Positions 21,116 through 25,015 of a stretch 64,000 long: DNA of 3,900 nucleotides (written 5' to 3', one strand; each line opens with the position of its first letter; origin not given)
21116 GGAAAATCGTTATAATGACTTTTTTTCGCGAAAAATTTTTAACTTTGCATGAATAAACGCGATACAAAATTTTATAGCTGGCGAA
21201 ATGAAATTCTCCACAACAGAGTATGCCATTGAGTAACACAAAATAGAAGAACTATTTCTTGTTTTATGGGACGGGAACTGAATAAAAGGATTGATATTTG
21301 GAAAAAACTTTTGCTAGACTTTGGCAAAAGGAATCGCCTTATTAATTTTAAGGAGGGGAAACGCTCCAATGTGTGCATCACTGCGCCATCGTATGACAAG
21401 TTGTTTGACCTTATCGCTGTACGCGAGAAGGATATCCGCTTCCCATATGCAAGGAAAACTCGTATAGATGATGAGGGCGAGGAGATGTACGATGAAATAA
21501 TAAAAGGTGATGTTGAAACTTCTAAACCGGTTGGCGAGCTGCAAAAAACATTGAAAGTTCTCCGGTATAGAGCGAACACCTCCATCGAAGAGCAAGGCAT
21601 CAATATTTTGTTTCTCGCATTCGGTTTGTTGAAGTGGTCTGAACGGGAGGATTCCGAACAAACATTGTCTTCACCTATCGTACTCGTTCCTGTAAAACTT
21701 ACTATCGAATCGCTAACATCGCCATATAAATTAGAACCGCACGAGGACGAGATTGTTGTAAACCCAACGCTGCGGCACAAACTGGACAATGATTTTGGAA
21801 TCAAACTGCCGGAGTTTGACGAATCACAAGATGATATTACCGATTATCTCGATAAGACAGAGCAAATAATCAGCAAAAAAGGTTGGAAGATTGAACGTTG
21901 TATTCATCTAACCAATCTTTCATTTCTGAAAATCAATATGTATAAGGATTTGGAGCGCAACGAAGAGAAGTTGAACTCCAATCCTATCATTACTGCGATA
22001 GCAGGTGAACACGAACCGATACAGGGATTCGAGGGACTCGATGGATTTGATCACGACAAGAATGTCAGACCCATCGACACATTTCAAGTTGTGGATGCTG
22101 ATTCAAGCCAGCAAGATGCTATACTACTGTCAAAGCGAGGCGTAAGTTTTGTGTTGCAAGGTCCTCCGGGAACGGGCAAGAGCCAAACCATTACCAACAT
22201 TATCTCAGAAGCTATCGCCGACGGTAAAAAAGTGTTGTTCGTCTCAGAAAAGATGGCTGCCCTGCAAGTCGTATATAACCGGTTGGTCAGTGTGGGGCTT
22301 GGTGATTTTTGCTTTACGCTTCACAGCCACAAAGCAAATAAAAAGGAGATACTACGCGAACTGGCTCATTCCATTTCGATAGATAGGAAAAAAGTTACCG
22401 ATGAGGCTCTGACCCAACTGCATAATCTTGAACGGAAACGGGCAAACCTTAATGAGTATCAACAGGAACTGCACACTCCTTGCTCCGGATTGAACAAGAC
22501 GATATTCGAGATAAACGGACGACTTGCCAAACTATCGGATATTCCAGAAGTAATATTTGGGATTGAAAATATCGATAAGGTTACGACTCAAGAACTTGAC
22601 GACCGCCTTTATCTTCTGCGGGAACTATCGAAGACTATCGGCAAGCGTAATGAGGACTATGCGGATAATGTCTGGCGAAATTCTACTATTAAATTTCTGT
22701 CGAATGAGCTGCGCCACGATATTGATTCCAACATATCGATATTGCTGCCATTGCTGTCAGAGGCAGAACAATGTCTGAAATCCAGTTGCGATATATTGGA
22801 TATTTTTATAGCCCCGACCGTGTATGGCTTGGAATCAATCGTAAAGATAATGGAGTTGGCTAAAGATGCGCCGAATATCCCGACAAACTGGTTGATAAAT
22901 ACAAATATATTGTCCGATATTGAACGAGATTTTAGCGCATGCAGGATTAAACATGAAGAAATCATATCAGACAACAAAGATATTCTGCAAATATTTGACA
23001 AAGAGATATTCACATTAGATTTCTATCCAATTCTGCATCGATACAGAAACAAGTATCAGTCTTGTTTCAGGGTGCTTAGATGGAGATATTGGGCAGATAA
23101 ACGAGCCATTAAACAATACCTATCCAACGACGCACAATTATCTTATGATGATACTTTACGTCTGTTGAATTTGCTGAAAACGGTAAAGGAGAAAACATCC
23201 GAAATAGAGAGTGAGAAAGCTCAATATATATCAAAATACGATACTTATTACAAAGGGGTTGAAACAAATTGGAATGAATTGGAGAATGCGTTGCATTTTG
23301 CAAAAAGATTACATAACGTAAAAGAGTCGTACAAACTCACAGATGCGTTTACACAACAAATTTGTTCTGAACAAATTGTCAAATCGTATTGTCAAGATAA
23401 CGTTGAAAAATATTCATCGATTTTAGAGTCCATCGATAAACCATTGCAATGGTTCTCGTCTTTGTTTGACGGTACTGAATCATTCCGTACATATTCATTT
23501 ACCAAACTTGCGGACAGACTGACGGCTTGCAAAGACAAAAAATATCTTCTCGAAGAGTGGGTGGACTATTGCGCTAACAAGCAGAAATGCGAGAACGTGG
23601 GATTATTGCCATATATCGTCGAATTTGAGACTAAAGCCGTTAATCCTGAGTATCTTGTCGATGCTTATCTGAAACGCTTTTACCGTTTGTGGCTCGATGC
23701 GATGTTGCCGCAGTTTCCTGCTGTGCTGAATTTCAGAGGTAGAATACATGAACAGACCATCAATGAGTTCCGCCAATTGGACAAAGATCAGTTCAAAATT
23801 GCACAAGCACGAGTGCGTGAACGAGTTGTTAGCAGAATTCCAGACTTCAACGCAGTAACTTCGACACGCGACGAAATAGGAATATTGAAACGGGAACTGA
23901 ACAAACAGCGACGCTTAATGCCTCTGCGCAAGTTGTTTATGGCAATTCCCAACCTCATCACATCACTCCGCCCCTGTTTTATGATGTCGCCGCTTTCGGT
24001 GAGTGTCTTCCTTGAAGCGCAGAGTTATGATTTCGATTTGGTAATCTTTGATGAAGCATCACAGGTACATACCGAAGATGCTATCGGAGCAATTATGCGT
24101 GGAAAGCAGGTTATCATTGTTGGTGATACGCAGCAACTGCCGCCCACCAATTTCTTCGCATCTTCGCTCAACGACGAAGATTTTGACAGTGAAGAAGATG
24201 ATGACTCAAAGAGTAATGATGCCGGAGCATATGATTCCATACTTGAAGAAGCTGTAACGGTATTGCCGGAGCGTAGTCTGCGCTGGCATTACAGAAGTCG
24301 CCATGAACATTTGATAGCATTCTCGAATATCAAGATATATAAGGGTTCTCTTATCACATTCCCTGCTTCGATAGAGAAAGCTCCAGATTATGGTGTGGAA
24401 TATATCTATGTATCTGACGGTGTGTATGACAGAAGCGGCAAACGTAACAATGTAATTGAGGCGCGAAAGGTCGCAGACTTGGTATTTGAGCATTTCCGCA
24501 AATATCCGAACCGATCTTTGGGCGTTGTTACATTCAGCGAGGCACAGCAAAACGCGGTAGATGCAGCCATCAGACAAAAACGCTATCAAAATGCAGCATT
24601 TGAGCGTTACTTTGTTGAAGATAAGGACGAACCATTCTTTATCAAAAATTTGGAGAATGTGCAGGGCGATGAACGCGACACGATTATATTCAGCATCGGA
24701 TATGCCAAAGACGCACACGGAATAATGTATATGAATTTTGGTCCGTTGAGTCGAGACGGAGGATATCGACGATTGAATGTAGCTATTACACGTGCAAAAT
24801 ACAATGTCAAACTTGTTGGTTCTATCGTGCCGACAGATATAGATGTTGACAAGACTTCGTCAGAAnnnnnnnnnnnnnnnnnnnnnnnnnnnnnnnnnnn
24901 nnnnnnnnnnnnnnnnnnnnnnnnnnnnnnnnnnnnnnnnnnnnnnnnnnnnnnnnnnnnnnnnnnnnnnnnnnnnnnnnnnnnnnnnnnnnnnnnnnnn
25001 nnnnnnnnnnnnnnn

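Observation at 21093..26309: AT-rich islet with one giant DUF4011 / SF1-helicase / Vsr-DUF559 nuclease / DUF3320 protein: an Hhe-like single-gene defence candidate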

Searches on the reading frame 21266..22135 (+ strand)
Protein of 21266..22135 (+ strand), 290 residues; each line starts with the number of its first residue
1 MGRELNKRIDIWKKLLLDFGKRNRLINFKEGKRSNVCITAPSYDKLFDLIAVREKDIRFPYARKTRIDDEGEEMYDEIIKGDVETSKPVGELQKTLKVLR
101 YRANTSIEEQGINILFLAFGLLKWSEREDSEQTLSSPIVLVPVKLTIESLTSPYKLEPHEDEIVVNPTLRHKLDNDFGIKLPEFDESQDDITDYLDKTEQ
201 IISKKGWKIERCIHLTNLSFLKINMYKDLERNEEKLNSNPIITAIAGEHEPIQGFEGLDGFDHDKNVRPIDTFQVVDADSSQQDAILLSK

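Call 65: predict_structure(alignment_id=A3)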
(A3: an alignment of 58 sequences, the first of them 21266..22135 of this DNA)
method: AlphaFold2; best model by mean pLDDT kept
length: 290 residues; sequences in the alignment: 58
mean_pLDDT: 79.7   pTM: 0.75
mean pLDDT of the five models: 79.7, 79.3, 79.2, 77.7, 75.0
residues with pLDDT >= 90: 114; 70-90: 104; 50-70: 49; < 50: 23
segments of 3 or more residues with pLDDT < 50: 107-111, 273-290
pLDDT, mean of each block of 10 residues (from residue 1): 72 82 88 92 94 93 72 71 93 92 60 82 88 92 87 88 90 91 85 95 92 90 76 73 66 57 61 46 41
secondary structure, 60 per line:
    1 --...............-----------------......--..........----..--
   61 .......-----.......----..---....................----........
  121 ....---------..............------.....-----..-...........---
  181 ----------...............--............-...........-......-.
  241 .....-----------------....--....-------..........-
elements in order: H3-17 E35-40 H43-52 E61-67 E73-79 H89-108 E113-124 E134-147 E154-158 H167-177 H191-205 E208-219 H221-231 H233-238 H240-245 H263-266 H269-272 H280-289

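Call 68: fold_search(model_id=the predicted structure, library=pdb)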
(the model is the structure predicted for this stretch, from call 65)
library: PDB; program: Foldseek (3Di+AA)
matches with E <= 10: 355; with E <= 0.001: 0
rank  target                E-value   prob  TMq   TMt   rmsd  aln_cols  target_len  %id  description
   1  5cw9                  2.1e-01  0.07  0.11  0.19  17.8       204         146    8  Crystal structure of De novo designed ferredoxin-ferredoxin domain insertion protein (released 2015-09-23)
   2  9vx6_P                3.0e-01  0.02  0.10  0.08  16.1       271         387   10  Helical structure of gRNA-tDNA SPARDA complex (released 2026-01-14)
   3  4n47_A                3.6e-01  0.06  0.12  0.06  17.1       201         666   13  Structure of Thermus thermophilus Argonaute bound to guide DNA and 12-mer target DNA (released 2014-01-15)
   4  5whm_C                3.6e-01  0.05  0.12  0.13  18.8       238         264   11  Crystal Structure of IclR Family Transcriptional Regulator from Brucella abortus (released 2017-08-23)
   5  9qcc_W                3.6e-01  0.04  0.12  0.13  15.3       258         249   10  Activated XauSPARDA filament assembly with bound dsDNA substrate (released 2025-12-17)
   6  4kyz_A                3.8e-01  0.06  0.13  0.20  16.4       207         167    8  Three-dimensional structure of triclinic form of de novo design insertion domain, Northeast Structural Genomics Consor (released 2013-07-24)
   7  3hm9_A                4.3e-01  0.04  0.12  0.06  18.8       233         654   13  Crystal structure of T. thermophilus Argonaute complexed with DNA guide strand and 19-nt RNA target strand (released 2009-10-06)
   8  5whm_A                4.8e-01  0.04  0.12  0.13  19.8       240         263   12  Crystal Structure of IclR Family Transcriptional Regulator from Brucella abortus (released 2017-08-23)
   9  6ta1_A                5.8e-01  0.01  0.07  0.02  31.6       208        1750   11  Fatty acid synthase of S. cerevisiae (released 2019-11-06)
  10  4ky3_A                6.1e-01  0.04  0.12  0.19  16.5       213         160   11  Three-dimensional Structure of the orthorhombic crystal of computationally designed insertion domain , Northeast Struc (released 2013-06-19)
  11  5oiu_C                6.9e-01  0.09  0.14  0.11  14.8       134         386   10  Crystal structure of PilF type IV pilus assembly ATPase from Thermus thermophilus (released 2018-08-08)
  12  9vx1_B                6.9e-01  0.03  0.11  0.13  16.0       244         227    9  The cryo-EM structure of gRNA-bound SPARDA complex (released 2026-01-14)
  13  7qep_M7               6.9e-01  0.02  0.08  0.11  19.4       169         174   14  Cryo-EM structure of the ribosome from Encephalitozoon cuniculi (released 2022-02-09)
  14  6l6g_A                7.3e-01  0.03  0.13  0.13  17.5       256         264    7  Crystal structure of SeMet_Lpg0189 (released 2019-11-27)
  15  2x0k_A                7.3e-01  0.03  0.08  0.07  13.5       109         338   10  Crystal structure of modular FAD synthetase from Corynebacterium ammoniagenes (released 2010-05-26)
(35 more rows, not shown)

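Call 87: search_solved_structures(query=window:21266-22135:+, max_evalue=1)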
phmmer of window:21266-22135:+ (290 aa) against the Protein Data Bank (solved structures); distinct sequences matched with E-value up to 1: 0.

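Call 92: fold_search(model_id=the predicted structure, library=viral)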
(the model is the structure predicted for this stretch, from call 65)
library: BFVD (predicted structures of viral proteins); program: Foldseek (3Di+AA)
matches with E <= 10: 583; with E <= 0.001: 0
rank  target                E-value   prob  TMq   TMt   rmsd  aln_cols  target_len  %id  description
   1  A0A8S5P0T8            2.0e-03  0.95  0.24  0.17  17.1       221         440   15  AAA domain protein [Myoviridae sp. ctakU3]
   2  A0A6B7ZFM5            2.4e-02  0.16  0.15  0.17  19.7       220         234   12  Uncharacterized protein [Klebsiella phage N1M2]
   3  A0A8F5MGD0            4.1e-02  0.08  0.13  0.14  25.9       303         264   10  (no name in the UniProt tables at hand)
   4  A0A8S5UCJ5            4.9e-02  0.15  0.11  0.15  13.0       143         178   11  Uncharacterized protein [Siphoviridae sp. ctgN495]
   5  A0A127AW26            5.2e-02  0.10  0.11  0.15  18.2       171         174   12  Uncharacterized protein [Bacillus phage SP-15]
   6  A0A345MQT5            6.5e-02  0.11  0.14  0.10  16.6       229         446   10  (no name in the UniProt tables at hand)
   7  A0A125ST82            1.7e-01  0.09  0.16  0.15  19.1       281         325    9  (no name in the UniProt tables at hand)
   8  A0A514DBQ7            1.8e-01  0.21  0.19  0.29   9.4       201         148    6  Uncharacterized protein [Picornavirales sp.]
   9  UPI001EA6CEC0         1.8e-01  0.07  0.12  0.17  13.2       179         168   13  (no name look-up for this kind of identifier)
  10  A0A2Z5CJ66            1.9e-01  0.06  0.13  0.11  19.8       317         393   12  (no name in the UniProt tables at hand)
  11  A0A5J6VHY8            2.2e-01  0.04  0.09  0.15  17.4       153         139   14  Uncharacterized protein [Megaviridae environmental sample]
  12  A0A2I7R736            2.5e-01  0.10  0.13  0.23  17.0       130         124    8  (no name in the UniProt tables at hand)
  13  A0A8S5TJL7            2.5e-01  0.05  0.10  0.10  23.8       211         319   13  Uncharacterized protein [Myoviridae sp. ctXXl13]
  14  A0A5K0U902            2.8e-01  0.02  0.10  0.07  24.9       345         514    9  E2 ubiquitin-conjugating enzyme [Yasminevirus sp. GU-2018]
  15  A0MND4                3.0e-01  0.05  0.11  0.17  13.6       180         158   10  (no name in the UniProt tables at hand)
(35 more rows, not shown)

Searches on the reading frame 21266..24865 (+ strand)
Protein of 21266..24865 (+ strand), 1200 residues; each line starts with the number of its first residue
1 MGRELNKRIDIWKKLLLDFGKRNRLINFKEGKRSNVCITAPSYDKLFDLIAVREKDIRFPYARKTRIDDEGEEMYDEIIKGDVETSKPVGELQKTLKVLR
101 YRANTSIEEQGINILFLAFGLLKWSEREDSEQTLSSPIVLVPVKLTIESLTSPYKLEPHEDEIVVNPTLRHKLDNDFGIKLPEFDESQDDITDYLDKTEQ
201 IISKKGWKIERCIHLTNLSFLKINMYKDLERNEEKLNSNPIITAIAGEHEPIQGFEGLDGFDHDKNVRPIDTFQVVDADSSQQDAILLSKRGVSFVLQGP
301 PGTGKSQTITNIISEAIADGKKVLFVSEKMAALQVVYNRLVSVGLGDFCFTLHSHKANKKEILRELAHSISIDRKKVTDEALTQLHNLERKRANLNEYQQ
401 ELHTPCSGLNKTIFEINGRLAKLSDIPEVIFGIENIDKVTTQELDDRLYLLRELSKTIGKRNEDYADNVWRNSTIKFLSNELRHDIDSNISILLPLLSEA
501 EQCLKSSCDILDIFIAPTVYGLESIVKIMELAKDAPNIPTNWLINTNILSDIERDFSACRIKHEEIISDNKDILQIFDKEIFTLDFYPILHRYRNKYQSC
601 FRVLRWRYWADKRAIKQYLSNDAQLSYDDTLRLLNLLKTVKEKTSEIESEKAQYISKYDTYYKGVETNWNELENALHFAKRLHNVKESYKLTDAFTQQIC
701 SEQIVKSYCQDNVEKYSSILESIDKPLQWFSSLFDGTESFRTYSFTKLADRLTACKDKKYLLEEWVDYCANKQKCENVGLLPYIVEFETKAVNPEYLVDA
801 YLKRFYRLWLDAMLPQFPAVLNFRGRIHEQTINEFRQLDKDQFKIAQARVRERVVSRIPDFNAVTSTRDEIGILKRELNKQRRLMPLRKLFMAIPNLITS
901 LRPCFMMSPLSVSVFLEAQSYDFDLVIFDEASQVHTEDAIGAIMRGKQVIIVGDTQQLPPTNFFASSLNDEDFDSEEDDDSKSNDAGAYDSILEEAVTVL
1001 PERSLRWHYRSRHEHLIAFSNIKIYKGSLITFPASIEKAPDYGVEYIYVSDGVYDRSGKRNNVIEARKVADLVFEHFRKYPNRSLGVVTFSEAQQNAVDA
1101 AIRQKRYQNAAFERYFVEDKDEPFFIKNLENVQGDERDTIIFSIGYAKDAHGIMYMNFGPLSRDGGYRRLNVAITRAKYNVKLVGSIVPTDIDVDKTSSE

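Call 59: search_protein_representatives(protein=window:21266-24865:+)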
Query: 1200 residues. Proteins with E-value up to 0.001 (for the whole library): 23520; up to 1e-10: 15822; up to 1e-30: 9216. The best 150 are listed.
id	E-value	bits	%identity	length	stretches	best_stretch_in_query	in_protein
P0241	0.0e+00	1589.2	53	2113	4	626-1200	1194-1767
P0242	0.0e+00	1583.9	52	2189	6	644-1200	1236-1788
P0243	0.0e+00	1569.0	58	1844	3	652-1200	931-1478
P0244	0.0e+00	1487.8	56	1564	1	1-1200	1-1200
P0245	0.0e+00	1457.3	52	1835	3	627-1198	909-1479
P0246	0.0e+00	1354.4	50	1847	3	633-1200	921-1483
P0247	0.0e+00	1349.3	48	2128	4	623-1200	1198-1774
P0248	0.0e+00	1318.4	48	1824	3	527-1198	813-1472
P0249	0.0e+00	1283.2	50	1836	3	619-1194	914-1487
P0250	0.0e+00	1277.7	49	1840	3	623-1200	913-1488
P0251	0.0e+00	1273.3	48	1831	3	621-1200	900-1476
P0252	0.0e+00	1261.7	50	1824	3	636-1200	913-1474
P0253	0.0e+00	1232.5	43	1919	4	636-1200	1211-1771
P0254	0.0e+00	1229.7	49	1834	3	627-1198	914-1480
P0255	0.0e+00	1222.9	46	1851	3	572-1200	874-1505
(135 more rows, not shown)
